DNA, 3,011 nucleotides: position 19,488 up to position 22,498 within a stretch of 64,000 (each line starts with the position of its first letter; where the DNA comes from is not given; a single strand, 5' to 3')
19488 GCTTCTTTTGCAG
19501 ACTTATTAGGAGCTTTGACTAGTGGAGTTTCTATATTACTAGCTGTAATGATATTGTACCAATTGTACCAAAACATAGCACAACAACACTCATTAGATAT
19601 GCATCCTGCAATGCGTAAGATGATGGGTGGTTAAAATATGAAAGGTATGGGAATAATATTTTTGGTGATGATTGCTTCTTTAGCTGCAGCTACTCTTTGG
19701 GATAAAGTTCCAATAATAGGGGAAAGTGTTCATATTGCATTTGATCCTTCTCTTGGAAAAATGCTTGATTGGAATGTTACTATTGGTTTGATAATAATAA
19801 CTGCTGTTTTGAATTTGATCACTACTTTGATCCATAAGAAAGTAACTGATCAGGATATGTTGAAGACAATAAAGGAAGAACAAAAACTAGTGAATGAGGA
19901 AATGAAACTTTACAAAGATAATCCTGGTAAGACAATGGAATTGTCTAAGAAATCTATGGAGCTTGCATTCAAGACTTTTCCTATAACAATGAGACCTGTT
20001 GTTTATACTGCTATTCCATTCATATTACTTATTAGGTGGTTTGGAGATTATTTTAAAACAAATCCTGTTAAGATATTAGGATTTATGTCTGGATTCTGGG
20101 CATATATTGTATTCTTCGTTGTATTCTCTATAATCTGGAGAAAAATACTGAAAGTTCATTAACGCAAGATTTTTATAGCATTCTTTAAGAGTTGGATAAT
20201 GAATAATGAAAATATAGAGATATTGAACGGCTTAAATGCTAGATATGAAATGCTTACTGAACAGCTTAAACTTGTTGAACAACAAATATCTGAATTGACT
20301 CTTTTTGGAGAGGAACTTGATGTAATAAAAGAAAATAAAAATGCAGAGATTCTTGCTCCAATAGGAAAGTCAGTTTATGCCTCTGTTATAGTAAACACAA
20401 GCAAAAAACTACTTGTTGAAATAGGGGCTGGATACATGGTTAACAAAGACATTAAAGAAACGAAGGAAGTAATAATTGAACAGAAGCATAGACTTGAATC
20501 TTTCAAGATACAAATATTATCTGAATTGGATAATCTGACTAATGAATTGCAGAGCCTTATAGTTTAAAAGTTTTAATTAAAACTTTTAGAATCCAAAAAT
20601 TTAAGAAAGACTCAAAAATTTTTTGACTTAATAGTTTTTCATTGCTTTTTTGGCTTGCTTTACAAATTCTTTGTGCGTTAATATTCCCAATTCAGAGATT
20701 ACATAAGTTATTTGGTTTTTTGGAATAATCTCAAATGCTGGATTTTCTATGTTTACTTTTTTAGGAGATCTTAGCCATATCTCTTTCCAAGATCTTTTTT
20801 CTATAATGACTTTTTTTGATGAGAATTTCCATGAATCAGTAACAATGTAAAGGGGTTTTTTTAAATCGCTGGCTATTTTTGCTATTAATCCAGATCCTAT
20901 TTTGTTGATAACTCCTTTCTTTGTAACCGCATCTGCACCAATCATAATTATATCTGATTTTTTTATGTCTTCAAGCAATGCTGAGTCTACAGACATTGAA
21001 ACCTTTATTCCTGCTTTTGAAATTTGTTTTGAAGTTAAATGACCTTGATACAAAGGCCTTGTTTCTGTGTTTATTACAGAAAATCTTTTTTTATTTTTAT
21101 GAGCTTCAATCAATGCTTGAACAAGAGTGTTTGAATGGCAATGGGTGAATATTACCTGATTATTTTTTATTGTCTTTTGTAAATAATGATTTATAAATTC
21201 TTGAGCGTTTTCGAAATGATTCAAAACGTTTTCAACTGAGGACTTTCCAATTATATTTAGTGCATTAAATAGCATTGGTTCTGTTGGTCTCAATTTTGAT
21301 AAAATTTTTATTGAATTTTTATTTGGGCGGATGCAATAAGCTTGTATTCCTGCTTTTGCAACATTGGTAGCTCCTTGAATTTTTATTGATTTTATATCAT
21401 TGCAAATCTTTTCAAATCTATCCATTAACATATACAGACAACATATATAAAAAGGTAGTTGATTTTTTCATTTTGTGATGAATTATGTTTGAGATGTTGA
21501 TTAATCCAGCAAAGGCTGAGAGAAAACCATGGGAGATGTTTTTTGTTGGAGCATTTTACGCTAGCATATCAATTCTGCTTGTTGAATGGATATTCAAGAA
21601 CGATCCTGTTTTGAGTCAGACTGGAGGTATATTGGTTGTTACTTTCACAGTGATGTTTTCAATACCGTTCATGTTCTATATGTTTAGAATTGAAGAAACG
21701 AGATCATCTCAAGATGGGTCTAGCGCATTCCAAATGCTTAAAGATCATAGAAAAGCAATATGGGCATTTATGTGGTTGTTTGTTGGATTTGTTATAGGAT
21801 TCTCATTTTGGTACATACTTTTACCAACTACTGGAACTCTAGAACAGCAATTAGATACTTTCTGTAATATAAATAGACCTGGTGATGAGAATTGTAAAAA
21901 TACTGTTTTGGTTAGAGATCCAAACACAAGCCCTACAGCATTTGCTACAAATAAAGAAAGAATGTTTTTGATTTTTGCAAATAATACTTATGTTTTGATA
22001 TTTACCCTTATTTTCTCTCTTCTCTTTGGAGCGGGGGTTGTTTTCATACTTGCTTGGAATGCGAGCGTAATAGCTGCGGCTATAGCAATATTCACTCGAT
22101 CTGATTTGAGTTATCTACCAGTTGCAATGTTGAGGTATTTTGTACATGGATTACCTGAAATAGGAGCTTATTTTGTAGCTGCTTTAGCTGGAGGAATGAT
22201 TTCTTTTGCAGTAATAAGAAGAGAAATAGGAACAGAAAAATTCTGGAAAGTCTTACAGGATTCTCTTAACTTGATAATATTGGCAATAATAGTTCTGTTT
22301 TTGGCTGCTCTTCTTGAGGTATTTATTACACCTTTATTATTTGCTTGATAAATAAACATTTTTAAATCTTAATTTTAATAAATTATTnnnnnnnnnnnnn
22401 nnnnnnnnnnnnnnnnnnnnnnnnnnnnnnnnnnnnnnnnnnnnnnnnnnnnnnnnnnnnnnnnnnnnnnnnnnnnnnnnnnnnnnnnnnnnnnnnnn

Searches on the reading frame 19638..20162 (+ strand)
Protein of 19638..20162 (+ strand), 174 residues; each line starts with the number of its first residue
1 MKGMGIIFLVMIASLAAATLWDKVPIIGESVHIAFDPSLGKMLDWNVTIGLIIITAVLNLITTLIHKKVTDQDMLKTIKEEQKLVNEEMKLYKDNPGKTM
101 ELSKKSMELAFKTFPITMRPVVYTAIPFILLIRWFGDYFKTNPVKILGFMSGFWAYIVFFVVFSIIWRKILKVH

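Call 35: search_protein_families(library=pfam, proteins=[window:19638-20162:+], max_evalue=0.1)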
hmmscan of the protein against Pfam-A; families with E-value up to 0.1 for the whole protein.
window:19638-20162:+ (174 aa): 3 families
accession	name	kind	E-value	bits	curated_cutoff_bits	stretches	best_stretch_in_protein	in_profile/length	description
PF01956.21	EMC3_TMCO1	-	1.9e-06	28.2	27.1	1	36-162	5-124/169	Integral membrane protein EMC3/TMCO1-like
PF13858.11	DUF4199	-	0.016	16.1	32.3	1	47-166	69-158/165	Protein of unknown function (DUF4199)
PF09581.16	Spore_III_AF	-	0.024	15.1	28.3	1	46-92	24-72/185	Stage III sporulation protein AF (Spore_III_AF)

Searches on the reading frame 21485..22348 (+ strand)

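Call 59: search_protein_families(library=pfam, proteins=[window:21485-22348:+], max_evalue=0.001)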
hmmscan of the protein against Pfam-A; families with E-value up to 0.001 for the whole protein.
window:21485-22348:+ (287 aa): 1 family
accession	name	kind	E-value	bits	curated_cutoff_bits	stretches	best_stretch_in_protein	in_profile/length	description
PF01944.22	SpoIIM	-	5.1e-15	56.2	26.9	1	97-283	4-163/163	Stage II sporulation protein M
